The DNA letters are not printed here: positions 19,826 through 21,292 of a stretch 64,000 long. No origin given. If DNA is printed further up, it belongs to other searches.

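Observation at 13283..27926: Fifteen-kb enzyme cluster: three radical-SAM enzymes (two B12-binding), three methyltransferases, a QueC-like PP-loop ATPase, SDR, paired cupins, several 2OG-Fe(II) oxygenase-like proteins, AhpD-like, GDSL hydrolase, class II aldolase and peroxiredoxin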

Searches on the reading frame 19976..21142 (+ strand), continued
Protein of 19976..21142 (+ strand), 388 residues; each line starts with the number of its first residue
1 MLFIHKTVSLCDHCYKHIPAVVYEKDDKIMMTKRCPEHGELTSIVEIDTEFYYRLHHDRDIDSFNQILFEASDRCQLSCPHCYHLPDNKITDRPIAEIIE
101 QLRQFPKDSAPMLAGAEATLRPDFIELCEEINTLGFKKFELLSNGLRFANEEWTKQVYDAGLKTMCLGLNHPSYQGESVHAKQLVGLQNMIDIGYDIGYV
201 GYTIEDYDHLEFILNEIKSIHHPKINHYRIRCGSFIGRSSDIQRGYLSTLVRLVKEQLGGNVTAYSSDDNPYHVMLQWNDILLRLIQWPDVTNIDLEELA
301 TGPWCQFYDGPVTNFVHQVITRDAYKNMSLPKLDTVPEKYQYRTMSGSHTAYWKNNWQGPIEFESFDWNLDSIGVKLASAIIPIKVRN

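Call 78: predict_structure(alignment_id=A9)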
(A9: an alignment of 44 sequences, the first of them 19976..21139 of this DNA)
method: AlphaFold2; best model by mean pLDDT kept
length: 388 residues; sequences in the alignment: 44
mean_pLDDT: 86.3   pTM: 0.85
mean pLDDT of the five models: 86.3, 84.6, 84.1, 83.8, 80.8
residues with pLDDT >= 90: 224; 70-90: 112; 50-70: 41; < 50: 11
segments of 3 or more residues with pLDDT < 50: 77-82, 84-86
pLDDT, mean of each block of 10 residues (from residue 1): 96 93 97 96 94 83 81 58 50 88 92 74 93 95 92 98 93 86 97 97 86 96 96 64 80 91 86 92 89 88 85 89 82 89 73 86 96 83 53
secondary structure, 60 per line:
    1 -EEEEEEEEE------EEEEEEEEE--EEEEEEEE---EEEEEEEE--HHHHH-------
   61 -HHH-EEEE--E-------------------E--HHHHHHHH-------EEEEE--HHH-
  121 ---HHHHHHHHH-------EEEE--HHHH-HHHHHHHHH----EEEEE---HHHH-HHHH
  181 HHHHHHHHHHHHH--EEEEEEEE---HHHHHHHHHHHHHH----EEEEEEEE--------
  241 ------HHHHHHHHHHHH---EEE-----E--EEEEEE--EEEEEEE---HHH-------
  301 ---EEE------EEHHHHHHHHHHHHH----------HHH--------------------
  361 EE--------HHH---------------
elements in order: E2-10 E17-25 E28-35 E39-46 H49-53 E66-69 H95-102 E110-114 H124-132 E140-143 H146-149 H151-159 E164-168 H172-175 H177-193 E196-203 H207-220 E225-232 H247-258 E262-264 E273-278 E281-287 E304-306 H315-327

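Call 95: search_solved_structures(query=window:19976-21139:+, max_evalue=0.001, show_alignments=1)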
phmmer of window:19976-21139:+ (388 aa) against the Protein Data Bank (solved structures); distinct sequences matched with E-value up to 0.001: 1.
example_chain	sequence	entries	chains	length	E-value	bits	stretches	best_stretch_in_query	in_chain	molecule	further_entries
7tol_A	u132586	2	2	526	4e-22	82.2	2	5-87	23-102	glycerol dibiphytanyl glycerol tetraether - macrocyclic archaeol synthase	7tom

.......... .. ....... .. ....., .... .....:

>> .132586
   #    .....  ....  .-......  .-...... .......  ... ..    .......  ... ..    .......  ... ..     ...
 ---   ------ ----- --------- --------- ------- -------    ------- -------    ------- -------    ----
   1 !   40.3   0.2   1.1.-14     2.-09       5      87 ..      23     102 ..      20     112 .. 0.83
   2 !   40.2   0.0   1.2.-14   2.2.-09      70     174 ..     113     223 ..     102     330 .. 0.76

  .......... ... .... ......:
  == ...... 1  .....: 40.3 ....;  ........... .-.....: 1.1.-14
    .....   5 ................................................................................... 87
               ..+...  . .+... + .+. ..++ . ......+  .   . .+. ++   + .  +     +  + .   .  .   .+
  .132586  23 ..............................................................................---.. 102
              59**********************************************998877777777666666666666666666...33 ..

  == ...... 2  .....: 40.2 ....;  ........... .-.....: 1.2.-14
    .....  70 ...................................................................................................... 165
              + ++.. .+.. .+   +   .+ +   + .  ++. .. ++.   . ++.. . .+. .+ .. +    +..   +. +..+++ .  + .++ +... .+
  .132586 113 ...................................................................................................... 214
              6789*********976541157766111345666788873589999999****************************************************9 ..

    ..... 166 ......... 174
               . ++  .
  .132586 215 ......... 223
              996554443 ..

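Call 106: fold_search(model_id=the predicted structure, library=viral)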
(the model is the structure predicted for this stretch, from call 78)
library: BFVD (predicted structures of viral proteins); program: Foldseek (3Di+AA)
matches with E <= 10: 741; with E <= 0.001: 14
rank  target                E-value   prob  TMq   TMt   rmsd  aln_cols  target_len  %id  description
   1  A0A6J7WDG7            9.5e-06  1.00  0.37  0.45   8.5       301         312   14  Radical_SAM domain containing protein [uncultured Caudovirales phage]
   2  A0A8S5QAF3            2.6e-05  1.00  0.41  0.55   5.3       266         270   11  Radical SAM core domain-containing protein [Siphoviridae sp. ctu9a31]
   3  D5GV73                2.6e-05  1.00  0.33  0.43   6.5       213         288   17  Hypothetical phage protein (Radical SAM family) [Campylobacter phage CP220]
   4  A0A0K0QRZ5            2.6e-05  1.00  0.32  0.46  13.2       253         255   10  Radical SAM protein [Citrobacter phage IME-CF2]
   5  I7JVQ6                3.7e-05  1.00  0.40  0.50   8.2       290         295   14  Radical SAM domain-containing protein [Campylobacter phage CP21]
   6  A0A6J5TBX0            9.0e-05  1.00  0.40  0.46  11.5       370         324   13  QueE 7-carboxy-7-deazaguanine synthase [uncultured Caudovirales phage]
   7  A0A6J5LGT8            1.1e-04  1.00  0.33  0.38  14.7       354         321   11  Radical_SAM domain containing protein [uncultured Caudovirales phage]
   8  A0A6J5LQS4            1.4e-04  1.00  0.39  0.33  13.2       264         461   14  Radical_SAM domain containing protein [uncultured Caudovirales phage]
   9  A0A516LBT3            1.5e-04  1.00  0.33  0.26   4.3       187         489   18  (no name in the UniProt tables at hand)
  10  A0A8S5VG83            1.9e-04  1.00  0.39  0.40   6.4       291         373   17  Putative Fe-S oxidoreductase [Myoviridae sp. ctkfK18]
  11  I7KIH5                2.6e-04  1.00  0.39  0.47   7.2       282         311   13  Radical SAM domain-containing protein [Campylobacter phage CP21]
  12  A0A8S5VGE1            3.1e-04  1.00  0.33  0.34   4.2       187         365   17  Fe-S oxidoreductase [Myoviridae sp. ctkfK18]
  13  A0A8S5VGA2            4.5e-04  1.00  0.42  0.41   6.5       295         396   13  Fe-S oxidoreductase [Myoviridae sp. ctkfK18]
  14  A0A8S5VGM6            7.2e-04  1.00  0.32  0.35   3.7       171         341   13  Tungsten cofactor oxidoreductase radical SAM maturase [Myoviridae sp. ctkfK18]
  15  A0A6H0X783            1.7e-03  1.00  0.36  0.37   9.8       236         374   14  (no name in the UniProt tables at hand)
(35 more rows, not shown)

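Call 107: search_protein_representatives(alignment_id=A9)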
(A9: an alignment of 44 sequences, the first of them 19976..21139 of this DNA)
Query: 44 sequences, 388 profile positions. Proteins with E-value up to 0.001 (for the whole library): 3679; up to 1e-10: 805; up to 1e-30: 113. The best 150 are listed.
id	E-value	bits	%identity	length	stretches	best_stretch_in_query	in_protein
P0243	3.2e-168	576.1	-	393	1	1-374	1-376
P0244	4.6e-122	424.1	-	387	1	1-374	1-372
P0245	6.4e-114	397.3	-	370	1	4-348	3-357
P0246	5.8e-109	381.0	-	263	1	113-371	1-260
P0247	1.3e-106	373.3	-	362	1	3-343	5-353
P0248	4.3e-105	368.2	-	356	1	2-341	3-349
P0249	2.9e-92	326.0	-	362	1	1-346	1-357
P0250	7.2e-92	324.7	-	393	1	4-353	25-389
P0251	5.5e-91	321.8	-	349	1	6-340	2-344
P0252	4.6e-90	318.8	-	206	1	31-225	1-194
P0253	1.4e-88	313.9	-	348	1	6-342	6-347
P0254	1.5e-87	310.5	-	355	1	1-346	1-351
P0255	3.8e-83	296.0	-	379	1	6-332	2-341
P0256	2.2e-82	293.5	-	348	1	3-331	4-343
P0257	4.2e-81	289.3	-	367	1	6-345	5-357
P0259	2.7e-76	273.5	-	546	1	6-344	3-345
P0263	4.5e-63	229.9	-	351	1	5-343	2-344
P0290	4.5e-46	174.0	-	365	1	6-319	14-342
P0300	1.9e-42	162.0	-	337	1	6-329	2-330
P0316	2.3e-38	148.6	-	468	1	6-326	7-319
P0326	6.6e-36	140.5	-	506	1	6-330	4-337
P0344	1.6e-32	129.4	-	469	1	7-328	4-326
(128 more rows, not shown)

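Call 108: find_encoding_contigs(protein=P0290, flank=8000, max_places=2)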
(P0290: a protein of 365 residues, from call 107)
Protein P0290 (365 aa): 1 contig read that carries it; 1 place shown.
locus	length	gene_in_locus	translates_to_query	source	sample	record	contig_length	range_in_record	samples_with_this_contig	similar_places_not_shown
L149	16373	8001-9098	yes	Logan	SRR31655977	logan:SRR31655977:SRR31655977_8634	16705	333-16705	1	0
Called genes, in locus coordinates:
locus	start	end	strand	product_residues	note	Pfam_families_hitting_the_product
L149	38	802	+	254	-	-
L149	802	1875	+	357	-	-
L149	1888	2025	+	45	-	-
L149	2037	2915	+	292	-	-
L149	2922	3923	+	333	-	-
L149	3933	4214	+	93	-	-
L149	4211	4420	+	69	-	-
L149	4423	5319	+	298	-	PF24175:SU10_adaptor (weak)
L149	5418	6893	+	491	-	-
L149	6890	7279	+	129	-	-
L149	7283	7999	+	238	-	-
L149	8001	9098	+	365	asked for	PF23545:Zn_ribbon_HMPTM, PF04055:Radical_SAM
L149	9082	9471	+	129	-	-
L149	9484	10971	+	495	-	-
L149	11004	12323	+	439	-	-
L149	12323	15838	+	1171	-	-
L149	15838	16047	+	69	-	-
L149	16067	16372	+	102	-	?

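Call 109: find_encoding_contigs(protein=P0326, flank=8000, max_places=2)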
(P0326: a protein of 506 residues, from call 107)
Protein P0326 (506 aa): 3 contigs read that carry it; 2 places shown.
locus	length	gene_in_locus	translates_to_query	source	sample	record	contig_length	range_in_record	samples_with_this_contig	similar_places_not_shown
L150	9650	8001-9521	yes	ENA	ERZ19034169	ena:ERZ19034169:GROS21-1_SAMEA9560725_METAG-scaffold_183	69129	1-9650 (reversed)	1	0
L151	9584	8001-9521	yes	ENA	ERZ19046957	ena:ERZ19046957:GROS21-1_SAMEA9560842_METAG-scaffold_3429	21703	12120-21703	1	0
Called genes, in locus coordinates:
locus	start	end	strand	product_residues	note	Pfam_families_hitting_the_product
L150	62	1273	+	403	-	PF11651:P22_CoatProtein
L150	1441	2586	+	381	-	PF07460:NUMOD3 (faint)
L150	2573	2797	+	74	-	-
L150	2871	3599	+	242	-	-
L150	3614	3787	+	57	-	-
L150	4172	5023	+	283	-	-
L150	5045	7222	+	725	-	PF11134:Phage_stabilise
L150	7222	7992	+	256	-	PF07484:Collar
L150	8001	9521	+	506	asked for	PF23545:Zn_ribbon_HMPTM (weak), PF04055:Radical_SAM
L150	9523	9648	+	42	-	?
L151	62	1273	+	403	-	PF11651:P22_CoatProtein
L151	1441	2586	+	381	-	PF07460:NUMOD3 (faint)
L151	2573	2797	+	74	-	-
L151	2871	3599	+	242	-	-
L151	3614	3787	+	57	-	-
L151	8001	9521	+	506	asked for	PF23545:Zn_ribbon_HMPTM (weak), PF04055:Radical_SAM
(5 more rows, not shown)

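Call 110: find_encoding_contigs(protein=P0259, flank=8000, max_places=2)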
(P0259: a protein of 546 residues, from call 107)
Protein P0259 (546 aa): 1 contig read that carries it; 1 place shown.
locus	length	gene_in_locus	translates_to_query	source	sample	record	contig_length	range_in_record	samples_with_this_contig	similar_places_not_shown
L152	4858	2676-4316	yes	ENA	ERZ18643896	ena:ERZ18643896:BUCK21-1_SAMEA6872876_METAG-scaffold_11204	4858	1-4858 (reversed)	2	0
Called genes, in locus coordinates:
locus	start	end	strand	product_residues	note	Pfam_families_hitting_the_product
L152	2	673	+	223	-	?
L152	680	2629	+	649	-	PF03704:BTAD (weak), PF13432:TPR_16 (weak), PF07719:TPR_2 (weak), PF13428:TPR_14 (weak), PF13432:TPR_16 (weak), PF14559:TPR_19, PF13424:TPR_12, PF13432:TPR_16, +18 more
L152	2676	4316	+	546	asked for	PF23545:Zn_ribbon_HMPTM, PF04055:Radical_SAM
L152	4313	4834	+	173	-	PF01583:APS_kinase, PF13671:AAA_33 (weak)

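Call 111: find_encoding_contigs(protein=P0316, flank=8000, max_places=2)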
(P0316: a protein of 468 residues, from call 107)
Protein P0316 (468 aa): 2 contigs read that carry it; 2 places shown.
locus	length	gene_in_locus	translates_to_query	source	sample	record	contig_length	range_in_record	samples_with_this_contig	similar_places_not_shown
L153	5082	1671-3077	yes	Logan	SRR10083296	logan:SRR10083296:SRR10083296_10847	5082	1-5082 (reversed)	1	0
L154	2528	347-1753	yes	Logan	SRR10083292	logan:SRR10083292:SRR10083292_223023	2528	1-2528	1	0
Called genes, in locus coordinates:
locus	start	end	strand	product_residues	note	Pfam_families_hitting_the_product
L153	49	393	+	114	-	-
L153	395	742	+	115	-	-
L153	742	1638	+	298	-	-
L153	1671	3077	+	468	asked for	PF23545:Zn_ribbon_HMPTM, PF04055:Radical_SAM, PF00583:Acetyltransf_1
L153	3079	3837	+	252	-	-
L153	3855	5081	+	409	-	?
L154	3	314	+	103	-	?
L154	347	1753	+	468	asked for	PF23545:Zn_ribbon_HMPTM, PF04055:Radical_SAM, PF00583:Acetyltransf_1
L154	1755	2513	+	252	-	-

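Call 112: find_encoding_contigs(protein=P0263, flank=8000, max_places=2)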
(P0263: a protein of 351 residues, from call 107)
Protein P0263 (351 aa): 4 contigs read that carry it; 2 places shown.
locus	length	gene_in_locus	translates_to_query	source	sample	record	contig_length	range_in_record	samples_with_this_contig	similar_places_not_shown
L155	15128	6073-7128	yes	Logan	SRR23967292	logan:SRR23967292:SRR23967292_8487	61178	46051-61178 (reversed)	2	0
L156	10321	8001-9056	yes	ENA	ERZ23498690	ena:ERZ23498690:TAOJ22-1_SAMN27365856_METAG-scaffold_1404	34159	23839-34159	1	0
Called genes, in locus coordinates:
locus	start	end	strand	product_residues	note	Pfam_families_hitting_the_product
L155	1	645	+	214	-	?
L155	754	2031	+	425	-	PF13203:DUF2201_N, PF09967:DUF2201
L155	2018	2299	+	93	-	-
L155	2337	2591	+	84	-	-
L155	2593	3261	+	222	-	-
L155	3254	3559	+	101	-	-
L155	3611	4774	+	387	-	PF18454:Mtd_N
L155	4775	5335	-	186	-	-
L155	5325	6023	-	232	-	-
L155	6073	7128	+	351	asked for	PF23545:Zn_ribbon_HMPTM, PF04055:Radical_SAM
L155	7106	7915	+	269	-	-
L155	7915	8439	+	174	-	-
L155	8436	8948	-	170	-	-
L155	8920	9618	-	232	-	-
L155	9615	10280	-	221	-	-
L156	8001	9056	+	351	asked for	PF23545:Zn_ribbon_HMPTM, PF04055:Radical_SAM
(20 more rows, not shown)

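Call 115: search_protein_families(library=pfam, proteins=[L139:13788-14852:+, L142:12311-13576:+, L118:11054-12463:-, L136:13822-15750:+, L150:7222-7989:+, L149:7283-7996:+, L149:9484-10968:+, L149:12323-15835:+, L142:11687-12247:+, L153:3079-3834:+], max_evalue=0.01)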
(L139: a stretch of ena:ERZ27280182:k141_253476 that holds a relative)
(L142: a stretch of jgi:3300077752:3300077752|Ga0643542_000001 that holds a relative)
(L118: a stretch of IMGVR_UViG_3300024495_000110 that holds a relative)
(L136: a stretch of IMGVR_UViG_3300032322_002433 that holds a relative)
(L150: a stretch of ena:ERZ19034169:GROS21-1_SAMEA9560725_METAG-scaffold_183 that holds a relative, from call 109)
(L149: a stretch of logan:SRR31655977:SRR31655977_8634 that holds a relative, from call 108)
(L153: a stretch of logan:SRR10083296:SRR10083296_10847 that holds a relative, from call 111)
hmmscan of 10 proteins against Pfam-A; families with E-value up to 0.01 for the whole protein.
L139:13788-14852:+ (355 aa): 1 family
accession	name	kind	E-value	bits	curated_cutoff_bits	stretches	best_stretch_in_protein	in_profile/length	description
PF18454.7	Mtd_N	-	2.8e-11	43.6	26.3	1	4-41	2-37/37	Major tropism determinant N-terminal domain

L142:12311-13576:+ (422 aa): 1 family
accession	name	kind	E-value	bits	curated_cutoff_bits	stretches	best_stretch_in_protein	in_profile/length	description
PF18454.7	Mtd_N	-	2.8e-09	37.2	26.3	1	4-39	2-37/37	Major tropism determinant N-terminal domain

L118:11054-12463:- (470 aa): 2 families
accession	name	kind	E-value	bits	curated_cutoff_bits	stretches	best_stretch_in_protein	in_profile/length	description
PF18454.7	Mtd_N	-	1.2e-11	44.7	26.3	1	4-41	2-37/37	Major tropism determinant N-terminal domain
PF22178.3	Gp5_trimer_C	-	0.00042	20.9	30.9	0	92-148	48-104/112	Bacteriophage T4 gp5 C-terminal trimerisation domain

L136:13822-15750:+ (643 aa): 1 family
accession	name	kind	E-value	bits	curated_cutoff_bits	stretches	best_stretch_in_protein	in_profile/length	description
PF18454.7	Mtd_N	-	1.5e-06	28.4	26.3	1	4-36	2-34/37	Major tropism determinant N-terminal domain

L150:7222-7989:+ (256 aa): 1 family
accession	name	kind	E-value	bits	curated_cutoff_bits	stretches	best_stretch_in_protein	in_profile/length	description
PF07484.17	Collar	-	1.6e-21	76.4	24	1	53-110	1-57/57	Phage Tail Collar Domain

L149:7283-7996:+ (238 aa): 0 families

L149:9484-10968:+ (495 aa): 0 families

L149:12323-15835:+ (1171 aa): 0 families

L142:11687-12247:+ (187 aa): 0 families

L153:3079-3834:+ (252 aa): 0 families

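Call 118: find_encoding_contigs(protein=P0344, flank=8000, max_places=2)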
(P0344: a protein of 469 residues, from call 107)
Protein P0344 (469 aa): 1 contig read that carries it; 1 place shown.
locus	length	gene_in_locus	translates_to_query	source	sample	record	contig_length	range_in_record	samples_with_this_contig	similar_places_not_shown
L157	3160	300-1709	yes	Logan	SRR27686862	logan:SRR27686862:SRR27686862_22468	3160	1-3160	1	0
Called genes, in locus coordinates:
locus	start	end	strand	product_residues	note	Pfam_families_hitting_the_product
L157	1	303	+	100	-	?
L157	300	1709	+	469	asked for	PF23545:Zn_ribbon_HMPTM, PF04055:Radical_SAM, PF00583:Acetyltransf_1 (faint)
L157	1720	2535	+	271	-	-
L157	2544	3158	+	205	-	?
